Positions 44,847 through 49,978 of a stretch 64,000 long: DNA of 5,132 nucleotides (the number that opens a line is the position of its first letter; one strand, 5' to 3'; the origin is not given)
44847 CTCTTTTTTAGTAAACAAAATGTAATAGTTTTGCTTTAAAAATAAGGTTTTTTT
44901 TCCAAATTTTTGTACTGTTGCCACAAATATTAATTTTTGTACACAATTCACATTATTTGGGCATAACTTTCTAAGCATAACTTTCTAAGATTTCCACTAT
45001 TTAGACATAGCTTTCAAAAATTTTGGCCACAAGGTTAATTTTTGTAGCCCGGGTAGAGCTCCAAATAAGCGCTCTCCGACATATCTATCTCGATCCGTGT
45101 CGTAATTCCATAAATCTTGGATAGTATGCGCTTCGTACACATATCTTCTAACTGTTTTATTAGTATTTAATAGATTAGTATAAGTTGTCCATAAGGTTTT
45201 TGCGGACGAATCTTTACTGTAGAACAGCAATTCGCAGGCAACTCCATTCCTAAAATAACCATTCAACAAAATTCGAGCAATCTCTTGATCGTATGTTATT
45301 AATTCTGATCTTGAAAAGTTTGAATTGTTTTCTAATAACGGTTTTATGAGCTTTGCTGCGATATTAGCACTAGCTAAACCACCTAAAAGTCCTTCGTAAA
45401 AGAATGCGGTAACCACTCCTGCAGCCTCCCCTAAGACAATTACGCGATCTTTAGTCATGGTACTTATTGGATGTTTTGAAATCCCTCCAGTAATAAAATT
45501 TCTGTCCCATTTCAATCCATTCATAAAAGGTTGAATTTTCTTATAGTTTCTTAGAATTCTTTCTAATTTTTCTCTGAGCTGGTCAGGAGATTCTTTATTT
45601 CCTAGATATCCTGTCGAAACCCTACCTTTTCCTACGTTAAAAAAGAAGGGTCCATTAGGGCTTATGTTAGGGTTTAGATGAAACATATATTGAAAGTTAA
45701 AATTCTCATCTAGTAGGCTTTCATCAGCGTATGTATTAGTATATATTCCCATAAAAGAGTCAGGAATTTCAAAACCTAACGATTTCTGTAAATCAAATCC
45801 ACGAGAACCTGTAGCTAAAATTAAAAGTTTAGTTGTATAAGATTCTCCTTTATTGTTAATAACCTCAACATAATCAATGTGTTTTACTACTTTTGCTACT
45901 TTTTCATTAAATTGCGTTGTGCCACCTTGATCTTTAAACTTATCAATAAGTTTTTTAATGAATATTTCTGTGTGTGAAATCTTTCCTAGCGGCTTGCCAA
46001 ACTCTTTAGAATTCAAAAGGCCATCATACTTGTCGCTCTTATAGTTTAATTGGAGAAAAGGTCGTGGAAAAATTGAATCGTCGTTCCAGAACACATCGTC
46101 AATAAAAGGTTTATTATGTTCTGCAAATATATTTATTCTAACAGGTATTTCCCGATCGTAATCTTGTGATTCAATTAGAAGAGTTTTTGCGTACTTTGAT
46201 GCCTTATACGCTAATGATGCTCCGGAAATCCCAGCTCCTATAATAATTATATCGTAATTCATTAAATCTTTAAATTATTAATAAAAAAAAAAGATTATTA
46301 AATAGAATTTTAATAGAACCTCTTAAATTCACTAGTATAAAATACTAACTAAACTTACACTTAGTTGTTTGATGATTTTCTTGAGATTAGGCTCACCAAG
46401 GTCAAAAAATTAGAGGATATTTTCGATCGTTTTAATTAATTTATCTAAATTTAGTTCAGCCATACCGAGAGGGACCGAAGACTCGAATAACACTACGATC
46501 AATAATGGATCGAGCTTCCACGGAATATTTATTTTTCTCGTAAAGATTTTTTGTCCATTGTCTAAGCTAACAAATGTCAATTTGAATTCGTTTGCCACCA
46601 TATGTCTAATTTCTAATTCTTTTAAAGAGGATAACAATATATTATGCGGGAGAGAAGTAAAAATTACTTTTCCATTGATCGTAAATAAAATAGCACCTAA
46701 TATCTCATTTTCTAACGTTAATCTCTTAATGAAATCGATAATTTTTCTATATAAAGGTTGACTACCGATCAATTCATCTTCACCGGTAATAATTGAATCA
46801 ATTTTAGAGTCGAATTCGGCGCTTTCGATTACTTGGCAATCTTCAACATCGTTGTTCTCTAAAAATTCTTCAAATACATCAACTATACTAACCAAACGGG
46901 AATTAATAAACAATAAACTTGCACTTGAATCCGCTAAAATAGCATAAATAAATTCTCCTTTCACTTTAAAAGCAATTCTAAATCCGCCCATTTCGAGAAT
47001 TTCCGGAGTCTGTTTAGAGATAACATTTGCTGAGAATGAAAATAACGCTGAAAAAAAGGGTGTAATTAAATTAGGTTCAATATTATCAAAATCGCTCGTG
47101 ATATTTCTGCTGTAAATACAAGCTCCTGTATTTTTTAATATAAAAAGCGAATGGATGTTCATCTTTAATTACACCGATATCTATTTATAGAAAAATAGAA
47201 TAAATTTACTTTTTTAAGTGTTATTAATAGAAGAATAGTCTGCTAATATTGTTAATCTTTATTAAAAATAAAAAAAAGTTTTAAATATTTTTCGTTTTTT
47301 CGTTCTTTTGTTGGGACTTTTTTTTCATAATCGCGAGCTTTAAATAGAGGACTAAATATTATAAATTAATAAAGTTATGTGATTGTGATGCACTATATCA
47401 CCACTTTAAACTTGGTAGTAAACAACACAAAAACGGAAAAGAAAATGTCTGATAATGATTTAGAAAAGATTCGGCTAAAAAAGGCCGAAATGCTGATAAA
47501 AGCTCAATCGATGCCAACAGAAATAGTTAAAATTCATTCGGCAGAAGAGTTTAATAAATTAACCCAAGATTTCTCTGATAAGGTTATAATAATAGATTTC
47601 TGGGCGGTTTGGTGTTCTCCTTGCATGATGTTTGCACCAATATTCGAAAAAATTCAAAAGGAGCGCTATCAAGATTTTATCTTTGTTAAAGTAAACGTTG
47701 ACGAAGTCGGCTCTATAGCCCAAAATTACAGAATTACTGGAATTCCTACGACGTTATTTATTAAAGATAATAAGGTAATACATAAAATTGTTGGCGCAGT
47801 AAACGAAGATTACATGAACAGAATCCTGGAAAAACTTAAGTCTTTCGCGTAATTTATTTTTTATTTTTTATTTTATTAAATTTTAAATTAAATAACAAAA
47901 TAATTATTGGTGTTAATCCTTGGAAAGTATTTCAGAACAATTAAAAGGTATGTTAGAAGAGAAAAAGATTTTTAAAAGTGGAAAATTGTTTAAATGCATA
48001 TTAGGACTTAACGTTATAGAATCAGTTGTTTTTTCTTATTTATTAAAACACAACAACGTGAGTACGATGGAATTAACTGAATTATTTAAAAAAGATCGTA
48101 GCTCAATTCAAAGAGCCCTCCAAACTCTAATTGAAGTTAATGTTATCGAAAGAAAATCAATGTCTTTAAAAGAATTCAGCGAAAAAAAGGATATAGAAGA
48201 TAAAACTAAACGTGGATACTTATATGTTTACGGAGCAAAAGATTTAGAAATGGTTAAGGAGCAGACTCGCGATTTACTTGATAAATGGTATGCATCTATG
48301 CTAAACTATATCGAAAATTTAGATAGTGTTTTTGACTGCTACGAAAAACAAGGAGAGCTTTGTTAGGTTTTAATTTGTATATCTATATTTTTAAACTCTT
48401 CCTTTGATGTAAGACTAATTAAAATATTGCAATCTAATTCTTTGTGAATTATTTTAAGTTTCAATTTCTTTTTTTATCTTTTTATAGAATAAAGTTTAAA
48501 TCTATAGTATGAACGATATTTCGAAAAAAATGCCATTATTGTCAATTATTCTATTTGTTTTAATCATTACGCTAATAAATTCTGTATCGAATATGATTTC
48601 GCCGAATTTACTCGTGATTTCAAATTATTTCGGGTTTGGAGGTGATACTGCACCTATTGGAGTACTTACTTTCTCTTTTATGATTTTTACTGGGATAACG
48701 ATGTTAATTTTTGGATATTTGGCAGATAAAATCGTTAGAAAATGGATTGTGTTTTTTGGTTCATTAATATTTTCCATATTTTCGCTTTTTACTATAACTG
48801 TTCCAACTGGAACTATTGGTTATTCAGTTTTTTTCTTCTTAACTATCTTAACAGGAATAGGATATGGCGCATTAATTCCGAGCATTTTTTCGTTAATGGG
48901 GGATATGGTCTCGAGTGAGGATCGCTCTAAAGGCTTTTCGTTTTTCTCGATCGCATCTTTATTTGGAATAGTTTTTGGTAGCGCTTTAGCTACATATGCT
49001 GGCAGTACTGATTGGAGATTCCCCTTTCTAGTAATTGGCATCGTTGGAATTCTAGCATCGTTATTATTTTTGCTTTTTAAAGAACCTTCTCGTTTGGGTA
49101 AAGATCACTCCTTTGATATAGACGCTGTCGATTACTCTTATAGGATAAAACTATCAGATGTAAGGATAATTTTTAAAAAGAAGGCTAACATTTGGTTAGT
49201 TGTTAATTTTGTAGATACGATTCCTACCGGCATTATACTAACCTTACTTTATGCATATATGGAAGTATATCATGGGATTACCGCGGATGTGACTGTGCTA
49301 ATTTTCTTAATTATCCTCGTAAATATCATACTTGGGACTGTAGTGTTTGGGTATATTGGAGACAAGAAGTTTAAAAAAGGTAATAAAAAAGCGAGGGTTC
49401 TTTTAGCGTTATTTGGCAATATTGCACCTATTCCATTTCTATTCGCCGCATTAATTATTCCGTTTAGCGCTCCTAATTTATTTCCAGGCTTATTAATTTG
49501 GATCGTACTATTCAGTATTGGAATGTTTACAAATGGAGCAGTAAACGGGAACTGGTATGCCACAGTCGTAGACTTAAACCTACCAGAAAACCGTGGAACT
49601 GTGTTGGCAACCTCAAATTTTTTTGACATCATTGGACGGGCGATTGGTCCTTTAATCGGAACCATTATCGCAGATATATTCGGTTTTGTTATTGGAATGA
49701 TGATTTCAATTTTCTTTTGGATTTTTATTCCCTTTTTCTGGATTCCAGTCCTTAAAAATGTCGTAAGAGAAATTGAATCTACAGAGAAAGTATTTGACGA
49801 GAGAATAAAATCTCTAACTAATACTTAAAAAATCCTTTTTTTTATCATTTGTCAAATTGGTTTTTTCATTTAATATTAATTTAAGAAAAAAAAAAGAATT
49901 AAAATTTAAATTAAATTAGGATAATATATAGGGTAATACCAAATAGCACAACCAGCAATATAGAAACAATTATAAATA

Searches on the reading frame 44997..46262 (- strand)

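Call 55: search_protein_families(library=pfam, proteins=[window:44997-46262:-], max_evalue=0.001)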
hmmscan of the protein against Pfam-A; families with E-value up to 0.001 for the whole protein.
window:44997-46262:- (421 aa): 5 families
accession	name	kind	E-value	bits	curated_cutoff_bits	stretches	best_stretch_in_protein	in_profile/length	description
PF01266.30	DAO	-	1.8e-11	44.6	27.9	2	4-33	1-31/353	FAD dependent oxidoreductase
PF07992.20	Pyr_redox_2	-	1.2e-06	28.6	26.1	1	3-158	1-114/291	Pyridine nucleotide-disulphide oxidoreductase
PF03486.20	HI0933_like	-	0.00015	21.7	50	0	100-154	110-165/244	HI0933-like protein Rossmann domain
PF13450.12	NAD_binding_8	-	0.0005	20.7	21.9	0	7-34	1-29/68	NAD(P)-binding Rossmann-like domain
PF13738.12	Pyr_redox_3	-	0.00098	18.9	30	0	117-168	99-147/305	Pyridine nucleotide-disulphide oxidoreductase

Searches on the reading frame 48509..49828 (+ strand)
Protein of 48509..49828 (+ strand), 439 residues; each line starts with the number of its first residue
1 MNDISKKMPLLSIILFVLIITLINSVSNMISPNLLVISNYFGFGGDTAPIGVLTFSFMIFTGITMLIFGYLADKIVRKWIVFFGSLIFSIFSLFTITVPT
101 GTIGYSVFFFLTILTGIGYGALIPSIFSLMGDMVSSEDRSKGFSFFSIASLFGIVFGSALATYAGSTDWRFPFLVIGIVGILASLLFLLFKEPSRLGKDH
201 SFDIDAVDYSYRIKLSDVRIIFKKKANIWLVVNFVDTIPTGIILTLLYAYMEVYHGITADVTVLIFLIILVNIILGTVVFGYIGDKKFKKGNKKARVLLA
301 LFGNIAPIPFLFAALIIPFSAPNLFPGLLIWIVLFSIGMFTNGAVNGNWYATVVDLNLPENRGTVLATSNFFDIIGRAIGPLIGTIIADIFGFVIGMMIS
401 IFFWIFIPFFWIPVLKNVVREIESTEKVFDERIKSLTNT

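Call 56: search_protein_families(library=pfam, proteins=[window:48509-49828:+], max_evalue=0.001)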
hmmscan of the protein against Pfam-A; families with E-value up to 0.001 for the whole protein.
window:48509-49828:+ (439 aa): 3 families
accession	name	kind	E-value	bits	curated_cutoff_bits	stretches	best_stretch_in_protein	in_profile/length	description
PF07690.21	MFS_1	-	7e-41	140.7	33.4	2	19-371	3-337/347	Major Facilitator Superfamily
PF00083.30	Sugar_tr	-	1.6e-07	31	22.3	1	46-192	44-193/452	Sugar (and other) transporter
PF05977.19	MFS_3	-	0.00019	20.5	27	0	66-148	63-146/524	Transmembrane secretion effector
